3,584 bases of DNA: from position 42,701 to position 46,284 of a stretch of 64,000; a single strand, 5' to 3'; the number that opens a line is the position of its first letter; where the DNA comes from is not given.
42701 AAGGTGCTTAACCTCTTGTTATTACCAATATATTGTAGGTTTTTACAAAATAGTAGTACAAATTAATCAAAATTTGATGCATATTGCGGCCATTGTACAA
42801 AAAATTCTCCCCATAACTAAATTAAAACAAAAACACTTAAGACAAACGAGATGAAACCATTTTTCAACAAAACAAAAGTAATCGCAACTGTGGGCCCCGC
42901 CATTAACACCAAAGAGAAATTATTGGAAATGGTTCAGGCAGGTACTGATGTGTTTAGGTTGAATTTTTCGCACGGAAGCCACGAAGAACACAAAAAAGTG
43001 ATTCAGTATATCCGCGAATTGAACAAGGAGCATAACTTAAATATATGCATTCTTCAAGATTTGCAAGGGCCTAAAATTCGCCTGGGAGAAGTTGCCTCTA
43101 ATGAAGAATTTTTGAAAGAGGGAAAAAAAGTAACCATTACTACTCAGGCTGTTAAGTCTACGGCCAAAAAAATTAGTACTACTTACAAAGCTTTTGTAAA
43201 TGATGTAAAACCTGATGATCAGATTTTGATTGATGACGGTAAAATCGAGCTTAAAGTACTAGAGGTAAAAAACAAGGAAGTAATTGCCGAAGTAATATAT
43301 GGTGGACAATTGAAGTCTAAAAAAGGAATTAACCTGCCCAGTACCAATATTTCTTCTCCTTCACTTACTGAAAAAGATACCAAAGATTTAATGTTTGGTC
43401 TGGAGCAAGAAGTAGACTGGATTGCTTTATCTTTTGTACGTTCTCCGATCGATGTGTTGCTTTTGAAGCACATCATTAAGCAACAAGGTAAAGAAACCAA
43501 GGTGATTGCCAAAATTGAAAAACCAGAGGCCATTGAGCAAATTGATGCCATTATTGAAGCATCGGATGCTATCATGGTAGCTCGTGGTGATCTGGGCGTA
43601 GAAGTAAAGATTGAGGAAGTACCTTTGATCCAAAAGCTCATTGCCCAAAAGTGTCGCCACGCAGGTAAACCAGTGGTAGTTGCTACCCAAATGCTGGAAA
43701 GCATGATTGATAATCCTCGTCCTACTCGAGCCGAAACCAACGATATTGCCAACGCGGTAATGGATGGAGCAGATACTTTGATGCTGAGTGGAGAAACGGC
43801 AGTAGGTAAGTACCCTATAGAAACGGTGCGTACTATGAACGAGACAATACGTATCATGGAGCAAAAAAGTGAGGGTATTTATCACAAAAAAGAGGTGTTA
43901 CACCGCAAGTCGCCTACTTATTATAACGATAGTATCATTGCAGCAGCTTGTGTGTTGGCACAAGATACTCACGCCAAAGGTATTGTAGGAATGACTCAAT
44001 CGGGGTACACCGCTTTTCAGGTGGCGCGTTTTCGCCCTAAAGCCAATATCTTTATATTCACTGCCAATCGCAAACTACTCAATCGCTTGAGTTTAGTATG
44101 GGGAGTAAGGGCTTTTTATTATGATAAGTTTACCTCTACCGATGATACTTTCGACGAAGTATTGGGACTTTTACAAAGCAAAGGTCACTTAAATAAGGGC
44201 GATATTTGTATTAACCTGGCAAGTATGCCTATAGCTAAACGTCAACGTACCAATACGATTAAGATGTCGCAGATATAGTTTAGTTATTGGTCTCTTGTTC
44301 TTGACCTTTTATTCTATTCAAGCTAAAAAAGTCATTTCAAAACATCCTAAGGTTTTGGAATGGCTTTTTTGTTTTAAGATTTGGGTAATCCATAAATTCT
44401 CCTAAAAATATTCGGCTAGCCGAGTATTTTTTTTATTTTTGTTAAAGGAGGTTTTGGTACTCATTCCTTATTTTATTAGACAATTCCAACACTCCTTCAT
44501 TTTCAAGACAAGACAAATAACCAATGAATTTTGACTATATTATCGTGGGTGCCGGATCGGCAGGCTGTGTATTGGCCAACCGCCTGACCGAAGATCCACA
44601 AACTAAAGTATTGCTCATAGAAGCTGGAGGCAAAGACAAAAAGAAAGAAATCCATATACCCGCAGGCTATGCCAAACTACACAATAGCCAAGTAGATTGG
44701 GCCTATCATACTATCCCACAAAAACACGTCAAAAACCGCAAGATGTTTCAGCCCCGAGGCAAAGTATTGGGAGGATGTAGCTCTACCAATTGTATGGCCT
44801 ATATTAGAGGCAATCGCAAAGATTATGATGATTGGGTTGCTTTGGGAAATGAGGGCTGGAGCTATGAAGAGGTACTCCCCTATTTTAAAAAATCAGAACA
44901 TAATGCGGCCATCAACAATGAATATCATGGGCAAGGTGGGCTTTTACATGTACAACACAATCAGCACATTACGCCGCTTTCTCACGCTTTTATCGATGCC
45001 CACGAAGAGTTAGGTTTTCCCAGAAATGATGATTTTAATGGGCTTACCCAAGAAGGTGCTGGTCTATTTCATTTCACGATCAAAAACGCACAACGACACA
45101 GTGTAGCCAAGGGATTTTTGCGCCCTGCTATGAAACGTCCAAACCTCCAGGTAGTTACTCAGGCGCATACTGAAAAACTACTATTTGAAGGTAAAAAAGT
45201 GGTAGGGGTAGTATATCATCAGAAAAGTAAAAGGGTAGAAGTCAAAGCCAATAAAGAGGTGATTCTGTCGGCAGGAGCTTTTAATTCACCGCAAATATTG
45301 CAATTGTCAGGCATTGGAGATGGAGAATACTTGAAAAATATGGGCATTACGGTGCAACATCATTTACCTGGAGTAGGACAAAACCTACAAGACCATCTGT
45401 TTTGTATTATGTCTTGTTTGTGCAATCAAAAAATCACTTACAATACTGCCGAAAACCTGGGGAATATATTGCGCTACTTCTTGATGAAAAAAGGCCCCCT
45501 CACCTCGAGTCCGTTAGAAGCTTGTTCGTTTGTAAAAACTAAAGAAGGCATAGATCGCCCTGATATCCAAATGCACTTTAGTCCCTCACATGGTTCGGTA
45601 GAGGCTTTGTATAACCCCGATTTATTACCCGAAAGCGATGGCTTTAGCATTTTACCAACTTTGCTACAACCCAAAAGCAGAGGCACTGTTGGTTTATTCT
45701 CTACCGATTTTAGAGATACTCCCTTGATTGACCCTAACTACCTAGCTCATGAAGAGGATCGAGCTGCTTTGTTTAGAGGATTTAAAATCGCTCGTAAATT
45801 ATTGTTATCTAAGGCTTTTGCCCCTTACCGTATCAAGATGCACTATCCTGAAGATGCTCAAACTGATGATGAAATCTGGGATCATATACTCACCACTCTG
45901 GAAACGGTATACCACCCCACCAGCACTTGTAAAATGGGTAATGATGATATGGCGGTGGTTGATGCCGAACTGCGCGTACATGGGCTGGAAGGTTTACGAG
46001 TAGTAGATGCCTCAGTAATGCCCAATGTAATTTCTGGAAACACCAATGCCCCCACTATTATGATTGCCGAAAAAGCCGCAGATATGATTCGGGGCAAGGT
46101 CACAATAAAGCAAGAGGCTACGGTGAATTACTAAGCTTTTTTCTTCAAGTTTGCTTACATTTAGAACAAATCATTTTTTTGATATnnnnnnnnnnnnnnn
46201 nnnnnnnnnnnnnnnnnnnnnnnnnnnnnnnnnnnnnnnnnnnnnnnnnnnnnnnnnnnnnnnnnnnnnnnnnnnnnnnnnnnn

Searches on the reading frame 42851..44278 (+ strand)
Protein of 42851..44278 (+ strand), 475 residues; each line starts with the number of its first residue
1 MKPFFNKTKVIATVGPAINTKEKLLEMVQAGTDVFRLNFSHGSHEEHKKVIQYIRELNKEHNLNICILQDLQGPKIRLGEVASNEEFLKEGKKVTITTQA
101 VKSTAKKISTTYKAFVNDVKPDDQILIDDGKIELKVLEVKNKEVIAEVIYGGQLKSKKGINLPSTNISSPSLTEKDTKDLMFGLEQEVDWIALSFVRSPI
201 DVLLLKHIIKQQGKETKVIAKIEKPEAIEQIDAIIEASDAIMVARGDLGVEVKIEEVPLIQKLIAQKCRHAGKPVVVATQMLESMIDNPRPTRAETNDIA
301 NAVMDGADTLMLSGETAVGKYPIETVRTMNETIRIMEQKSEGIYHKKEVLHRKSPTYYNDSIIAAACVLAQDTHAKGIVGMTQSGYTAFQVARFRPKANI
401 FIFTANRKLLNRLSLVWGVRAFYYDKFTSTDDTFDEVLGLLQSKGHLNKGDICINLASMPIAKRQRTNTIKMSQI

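Call 77: search_protein_families(library=pfam, proteins=[window:42851-44278:+], max_evalue=0.00001)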
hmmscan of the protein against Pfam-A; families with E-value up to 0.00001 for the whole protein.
window:42851-44278:+ (475 aa): 2 families
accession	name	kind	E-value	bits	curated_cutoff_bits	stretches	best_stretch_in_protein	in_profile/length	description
PF00224.27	PK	-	3.7e-119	398.1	30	1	6-326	2-328/328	Pyruvate kinase, barrel domain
PF02887.21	PK_C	-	1.2e-30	106.4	28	1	360-471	1-112/114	Pyruvate kinase, alpha/beta domain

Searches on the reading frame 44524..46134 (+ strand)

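Call 77: search_protein_families(library=pfam, proteins=[window:44524-46134:+], max_evalue=0.00001)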
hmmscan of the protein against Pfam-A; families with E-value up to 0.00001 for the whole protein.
window:44524-46134:+ (536 aa): 3 families
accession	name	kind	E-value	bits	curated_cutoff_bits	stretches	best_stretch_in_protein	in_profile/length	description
PF00732.25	GMC_oxred_N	-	3.4e-55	187.7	23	1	3-292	1-217/218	GMC oxidoreductase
PF05199.19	GMC_oxred_C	-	3.6e-39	134.9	24.6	1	383-515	1-139/139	GMC oxidoreductase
PF00890.30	FAD_binding_2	-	6e-09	36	20.4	1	4-255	1-206/414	FAD binding domain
